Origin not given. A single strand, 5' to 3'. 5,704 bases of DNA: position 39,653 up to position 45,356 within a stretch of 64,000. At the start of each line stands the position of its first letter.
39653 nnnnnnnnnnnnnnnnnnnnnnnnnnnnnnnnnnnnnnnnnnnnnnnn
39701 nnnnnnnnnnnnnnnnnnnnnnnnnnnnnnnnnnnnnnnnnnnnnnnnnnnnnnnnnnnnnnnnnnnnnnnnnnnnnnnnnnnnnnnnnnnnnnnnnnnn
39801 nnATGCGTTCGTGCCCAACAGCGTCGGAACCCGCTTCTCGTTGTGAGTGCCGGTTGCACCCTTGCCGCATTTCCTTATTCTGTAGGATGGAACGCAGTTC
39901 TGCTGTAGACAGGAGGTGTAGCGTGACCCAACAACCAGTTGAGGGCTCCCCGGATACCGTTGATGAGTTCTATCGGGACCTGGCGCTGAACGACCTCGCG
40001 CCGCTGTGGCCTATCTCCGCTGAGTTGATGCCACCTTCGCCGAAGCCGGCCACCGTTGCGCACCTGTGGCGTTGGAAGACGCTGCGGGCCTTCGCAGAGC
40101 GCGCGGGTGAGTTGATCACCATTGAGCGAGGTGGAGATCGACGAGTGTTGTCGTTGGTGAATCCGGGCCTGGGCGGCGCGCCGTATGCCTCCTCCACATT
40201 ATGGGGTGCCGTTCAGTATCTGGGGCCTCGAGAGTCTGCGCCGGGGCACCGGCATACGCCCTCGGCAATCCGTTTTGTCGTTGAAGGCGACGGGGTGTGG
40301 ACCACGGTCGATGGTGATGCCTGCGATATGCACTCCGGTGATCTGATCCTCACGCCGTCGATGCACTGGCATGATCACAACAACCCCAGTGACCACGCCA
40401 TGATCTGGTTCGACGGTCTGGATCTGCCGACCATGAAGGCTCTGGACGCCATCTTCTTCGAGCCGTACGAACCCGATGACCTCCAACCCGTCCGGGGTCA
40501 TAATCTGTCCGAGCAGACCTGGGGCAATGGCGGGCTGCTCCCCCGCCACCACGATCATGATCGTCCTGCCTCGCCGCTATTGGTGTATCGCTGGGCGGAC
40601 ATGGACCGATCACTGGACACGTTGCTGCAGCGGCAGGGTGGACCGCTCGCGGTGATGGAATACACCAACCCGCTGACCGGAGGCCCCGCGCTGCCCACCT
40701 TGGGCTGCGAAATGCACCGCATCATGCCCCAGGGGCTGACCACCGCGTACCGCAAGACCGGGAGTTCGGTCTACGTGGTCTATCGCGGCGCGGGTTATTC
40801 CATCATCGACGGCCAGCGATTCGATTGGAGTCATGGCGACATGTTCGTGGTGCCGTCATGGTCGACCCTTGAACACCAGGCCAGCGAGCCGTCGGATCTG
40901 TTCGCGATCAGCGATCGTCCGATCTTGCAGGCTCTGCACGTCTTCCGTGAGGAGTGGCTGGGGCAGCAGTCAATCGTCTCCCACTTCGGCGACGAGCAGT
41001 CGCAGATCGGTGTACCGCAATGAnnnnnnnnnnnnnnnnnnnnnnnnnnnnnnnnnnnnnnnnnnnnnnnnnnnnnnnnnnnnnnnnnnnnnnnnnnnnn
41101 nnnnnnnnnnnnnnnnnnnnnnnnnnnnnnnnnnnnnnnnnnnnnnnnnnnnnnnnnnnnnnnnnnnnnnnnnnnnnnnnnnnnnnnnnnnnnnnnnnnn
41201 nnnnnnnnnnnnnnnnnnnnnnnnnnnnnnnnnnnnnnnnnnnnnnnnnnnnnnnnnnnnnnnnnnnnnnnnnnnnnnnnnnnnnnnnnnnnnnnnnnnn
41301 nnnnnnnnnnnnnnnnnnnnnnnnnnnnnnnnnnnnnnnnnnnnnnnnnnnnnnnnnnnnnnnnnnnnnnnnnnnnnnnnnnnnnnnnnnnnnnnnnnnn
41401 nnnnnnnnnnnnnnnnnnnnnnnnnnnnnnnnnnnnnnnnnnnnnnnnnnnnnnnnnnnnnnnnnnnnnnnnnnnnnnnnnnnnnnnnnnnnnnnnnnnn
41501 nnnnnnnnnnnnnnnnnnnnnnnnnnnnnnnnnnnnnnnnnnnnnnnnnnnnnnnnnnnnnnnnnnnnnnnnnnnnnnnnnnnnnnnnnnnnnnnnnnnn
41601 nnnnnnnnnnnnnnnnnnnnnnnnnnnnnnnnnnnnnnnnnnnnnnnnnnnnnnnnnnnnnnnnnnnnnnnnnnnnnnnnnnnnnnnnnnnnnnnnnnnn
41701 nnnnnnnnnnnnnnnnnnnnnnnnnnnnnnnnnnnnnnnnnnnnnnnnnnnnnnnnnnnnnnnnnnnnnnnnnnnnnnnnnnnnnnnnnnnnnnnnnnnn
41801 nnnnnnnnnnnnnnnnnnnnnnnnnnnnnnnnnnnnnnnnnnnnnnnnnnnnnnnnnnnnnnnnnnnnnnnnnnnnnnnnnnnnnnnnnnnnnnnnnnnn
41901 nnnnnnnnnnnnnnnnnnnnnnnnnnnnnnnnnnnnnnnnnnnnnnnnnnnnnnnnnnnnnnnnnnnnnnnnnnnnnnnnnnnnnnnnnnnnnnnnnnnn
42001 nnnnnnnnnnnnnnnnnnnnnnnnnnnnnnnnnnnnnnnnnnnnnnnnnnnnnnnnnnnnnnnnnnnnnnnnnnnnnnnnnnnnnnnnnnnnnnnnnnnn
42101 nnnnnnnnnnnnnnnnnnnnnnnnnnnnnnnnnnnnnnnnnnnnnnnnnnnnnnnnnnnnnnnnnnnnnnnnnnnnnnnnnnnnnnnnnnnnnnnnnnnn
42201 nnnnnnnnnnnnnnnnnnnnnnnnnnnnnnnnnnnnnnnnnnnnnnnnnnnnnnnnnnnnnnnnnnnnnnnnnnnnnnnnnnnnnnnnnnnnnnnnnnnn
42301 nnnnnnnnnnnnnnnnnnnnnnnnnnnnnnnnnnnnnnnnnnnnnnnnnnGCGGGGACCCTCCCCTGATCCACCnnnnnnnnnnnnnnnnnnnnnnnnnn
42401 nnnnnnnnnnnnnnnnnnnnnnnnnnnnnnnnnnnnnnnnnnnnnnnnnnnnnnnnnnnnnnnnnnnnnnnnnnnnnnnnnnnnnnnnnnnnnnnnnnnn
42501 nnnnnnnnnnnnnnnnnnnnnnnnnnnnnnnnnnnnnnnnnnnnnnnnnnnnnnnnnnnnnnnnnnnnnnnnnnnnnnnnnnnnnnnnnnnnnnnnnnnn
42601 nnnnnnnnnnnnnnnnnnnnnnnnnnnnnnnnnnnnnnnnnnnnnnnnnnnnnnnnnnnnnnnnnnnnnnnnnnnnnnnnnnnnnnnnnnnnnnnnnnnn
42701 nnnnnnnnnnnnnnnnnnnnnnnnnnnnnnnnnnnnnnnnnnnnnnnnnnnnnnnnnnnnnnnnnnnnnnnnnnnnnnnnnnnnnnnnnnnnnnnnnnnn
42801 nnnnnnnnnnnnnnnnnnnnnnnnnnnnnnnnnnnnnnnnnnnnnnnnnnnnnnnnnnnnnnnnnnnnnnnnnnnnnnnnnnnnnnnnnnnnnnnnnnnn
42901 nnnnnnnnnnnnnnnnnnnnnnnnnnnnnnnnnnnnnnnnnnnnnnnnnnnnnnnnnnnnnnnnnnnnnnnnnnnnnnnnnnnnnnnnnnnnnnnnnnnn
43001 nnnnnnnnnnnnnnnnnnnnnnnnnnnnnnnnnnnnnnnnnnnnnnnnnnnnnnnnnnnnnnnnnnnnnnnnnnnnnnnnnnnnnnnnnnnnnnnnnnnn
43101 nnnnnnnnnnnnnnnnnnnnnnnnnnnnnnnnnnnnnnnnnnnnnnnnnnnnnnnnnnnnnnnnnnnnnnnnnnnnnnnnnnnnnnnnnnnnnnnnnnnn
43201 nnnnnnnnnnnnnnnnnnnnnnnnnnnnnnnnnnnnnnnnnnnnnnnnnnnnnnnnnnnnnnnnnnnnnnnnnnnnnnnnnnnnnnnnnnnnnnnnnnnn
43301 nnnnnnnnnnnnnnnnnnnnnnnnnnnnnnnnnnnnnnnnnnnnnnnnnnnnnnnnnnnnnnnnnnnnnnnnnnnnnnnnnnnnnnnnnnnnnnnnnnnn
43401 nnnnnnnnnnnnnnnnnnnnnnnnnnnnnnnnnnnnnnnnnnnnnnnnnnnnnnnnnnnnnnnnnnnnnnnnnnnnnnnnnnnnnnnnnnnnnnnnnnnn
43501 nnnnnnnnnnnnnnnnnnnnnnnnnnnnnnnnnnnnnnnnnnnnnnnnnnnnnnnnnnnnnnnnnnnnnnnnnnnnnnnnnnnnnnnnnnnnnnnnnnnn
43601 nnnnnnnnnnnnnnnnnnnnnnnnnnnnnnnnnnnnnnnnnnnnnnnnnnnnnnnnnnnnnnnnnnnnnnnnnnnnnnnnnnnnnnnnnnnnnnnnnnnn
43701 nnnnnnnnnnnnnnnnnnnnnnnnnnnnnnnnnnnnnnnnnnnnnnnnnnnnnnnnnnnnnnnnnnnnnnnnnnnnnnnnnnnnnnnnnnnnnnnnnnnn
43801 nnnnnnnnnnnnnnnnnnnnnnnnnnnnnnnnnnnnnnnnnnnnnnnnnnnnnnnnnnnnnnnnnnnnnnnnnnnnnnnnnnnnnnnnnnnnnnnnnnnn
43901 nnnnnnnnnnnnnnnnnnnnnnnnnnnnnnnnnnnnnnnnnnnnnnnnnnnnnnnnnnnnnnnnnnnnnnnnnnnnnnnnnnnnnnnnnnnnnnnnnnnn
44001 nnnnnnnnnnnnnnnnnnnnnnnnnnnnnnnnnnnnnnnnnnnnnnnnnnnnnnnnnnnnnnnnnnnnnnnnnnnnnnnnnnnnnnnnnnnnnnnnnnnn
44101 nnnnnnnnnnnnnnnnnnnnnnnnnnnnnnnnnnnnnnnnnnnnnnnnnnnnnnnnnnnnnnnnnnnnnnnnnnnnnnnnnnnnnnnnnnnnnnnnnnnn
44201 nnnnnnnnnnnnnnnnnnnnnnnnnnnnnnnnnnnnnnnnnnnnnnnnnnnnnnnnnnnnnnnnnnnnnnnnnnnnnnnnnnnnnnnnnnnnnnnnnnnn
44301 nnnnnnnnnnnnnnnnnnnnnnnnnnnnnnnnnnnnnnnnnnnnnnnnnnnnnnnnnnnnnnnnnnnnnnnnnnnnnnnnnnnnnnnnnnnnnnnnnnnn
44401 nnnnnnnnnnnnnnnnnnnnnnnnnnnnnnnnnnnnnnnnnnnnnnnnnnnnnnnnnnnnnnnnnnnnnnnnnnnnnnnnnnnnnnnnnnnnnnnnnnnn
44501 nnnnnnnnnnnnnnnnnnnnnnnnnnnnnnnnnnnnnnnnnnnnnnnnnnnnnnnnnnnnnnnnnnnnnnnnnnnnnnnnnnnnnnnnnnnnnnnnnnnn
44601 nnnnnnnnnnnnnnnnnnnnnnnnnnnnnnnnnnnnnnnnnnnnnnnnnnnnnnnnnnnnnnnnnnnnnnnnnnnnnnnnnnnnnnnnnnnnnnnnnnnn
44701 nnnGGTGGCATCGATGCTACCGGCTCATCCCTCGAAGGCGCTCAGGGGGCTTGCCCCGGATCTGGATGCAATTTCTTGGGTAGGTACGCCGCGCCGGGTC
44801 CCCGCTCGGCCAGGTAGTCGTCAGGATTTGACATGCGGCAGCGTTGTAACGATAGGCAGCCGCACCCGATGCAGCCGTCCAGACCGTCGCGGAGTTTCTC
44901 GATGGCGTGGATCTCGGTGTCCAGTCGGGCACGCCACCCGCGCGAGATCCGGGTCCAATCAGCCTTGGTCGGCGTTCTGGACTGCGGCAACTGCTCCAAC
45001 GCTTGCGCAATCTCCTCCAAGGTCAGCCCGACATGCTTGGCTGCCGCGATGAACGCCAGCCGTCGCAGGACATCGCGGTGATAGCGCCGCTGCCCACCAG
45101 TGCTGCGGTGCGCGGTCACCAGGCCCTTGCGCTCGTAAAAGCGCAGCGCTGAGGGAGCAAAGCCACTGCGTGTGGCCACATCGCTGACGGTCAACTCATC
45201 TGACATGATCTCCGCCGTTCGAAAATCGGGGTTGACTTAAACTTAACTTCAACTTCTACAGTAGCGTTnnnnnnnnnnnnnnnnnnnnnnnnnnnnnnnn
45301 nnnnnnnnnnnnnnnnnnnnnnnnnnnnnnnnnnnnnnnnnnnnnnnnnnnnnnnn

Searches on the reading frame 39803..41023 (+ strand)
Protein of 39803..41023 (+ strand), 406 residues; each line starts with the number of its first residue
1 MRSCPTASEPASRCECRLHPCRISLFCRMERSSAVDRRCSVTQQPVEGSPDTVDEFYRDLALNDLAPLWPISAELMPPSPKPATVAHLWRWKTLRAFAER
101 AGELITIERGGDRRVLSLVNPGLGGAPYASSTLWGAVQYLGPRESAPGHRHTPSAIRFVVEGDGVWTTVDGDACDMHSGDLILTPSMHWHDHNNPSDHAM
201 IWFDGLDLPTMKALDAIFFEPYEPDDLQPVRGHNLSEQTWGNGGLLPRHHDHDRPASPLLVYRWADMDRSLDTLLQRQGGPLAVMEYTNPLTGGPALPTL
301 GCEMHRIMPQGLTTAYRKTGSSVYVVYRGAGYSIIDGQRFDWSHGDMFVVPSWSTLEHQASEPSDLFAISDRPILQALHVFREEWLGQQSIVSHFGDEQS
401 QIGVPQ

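Call 24: search_protein_families(library=pfam, proteins=[window:39803-41023:+])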
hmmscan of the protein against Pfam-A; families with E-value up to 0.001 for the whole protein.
window:39803-41023:+ (406 aa): 2 families
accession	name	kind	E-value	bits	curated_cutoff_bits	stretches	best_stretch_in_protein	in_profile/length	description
PF07883.17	Cupin_2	-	1.3e-20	73.3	27.2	1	138-204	3-68/70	Cupin domain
PF02311.25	AraC_binding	-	1.2e-06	28.8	21.1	0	146-196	16-65/135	AraC-like ligand binding domain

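Call 41: search_protein_families(library=ncbifam, proteins=[window:39803-41023:+], max_evalue=0.00001)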
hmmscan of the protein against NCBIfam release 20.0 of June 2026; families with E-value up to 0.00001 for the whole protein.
window:39803-41023:+ (406 aa): 2 families
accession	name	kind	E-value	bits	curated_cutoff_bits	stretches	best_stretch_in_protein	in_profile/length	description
TIGR02272.1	gentisate_1_2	equivalog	2.6e-89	299.5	442.1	1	53-384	3-335/336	gentisate 1,2-dioxygenase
NF049978.1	AminoSalDhMabB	equivalog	7.8e-85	285.3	650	1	54-395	2-349/351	5-aminosalicylate 1,2-dioxygenase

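Call 69: search_solved_structures(query=window:39803-41023:+, max_evalue=1e-10)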
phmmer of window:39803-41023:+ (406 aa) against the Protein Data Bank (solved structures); distinct sequences matched with E-value up to 1e-10: 6.
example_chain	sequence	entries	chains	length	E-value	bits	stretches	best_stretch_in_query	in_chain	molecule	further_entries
3nst_A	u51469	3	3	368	2.3e-90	306.7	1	40-388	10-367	Gentisate 1,2-dioxygenase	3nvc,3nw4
2phd_A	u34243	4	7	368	9.2e-90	304.7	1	40-388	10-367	Gentisate 1,2-dioxygenase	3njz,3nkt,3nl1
4fah_A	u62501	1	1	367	5e-89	302.3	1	40-387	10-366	Gentisate 1,2-dioxygenase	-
4fag_A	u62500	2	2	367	1.8e-88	300.5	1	40-387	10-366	Gentisate 1,2-dioxygenase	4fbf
2d40_A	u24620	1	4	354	1.1e-67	232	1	49-383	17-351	putative gentisate 1,2-dioxygenase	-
3bu7_A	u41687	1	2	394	4e-65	223.5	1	49-386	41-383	Gentisate 1,2-dioxygenase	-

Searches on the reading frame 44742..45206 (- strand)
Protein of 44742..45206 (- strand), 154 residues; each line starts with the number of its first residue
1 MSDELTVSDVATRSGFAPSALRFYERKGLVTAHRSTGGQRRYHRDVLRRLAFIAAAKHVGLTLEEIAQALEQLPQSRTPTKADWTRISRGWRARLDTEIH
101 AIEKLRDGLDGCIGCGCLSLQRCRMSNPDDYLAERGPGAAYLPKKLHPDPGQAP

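Call 24: search_protein_families(library=pfam, proteins=[window:44742-45206:-])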
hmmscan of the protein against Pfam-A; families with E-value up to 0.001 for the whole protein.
window:44742-45206:- (154 aa): 3 families
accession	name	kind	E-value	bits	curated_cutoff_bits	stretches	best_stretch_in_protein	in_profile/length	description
PF09278.17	MerR-DNA-bind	-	2.1e-18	67.2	25.4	1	47-112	1-65/65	MerR, DNA binding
PF13411.12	MerR_1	-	1.1e-16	61.1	21.6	1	6-72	2-68/69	MerR HTH family regulatory protein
PF00376.29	MerR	-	3.1e-11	43.3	28.2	1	6-42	1-38/38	MerR family regulatory protein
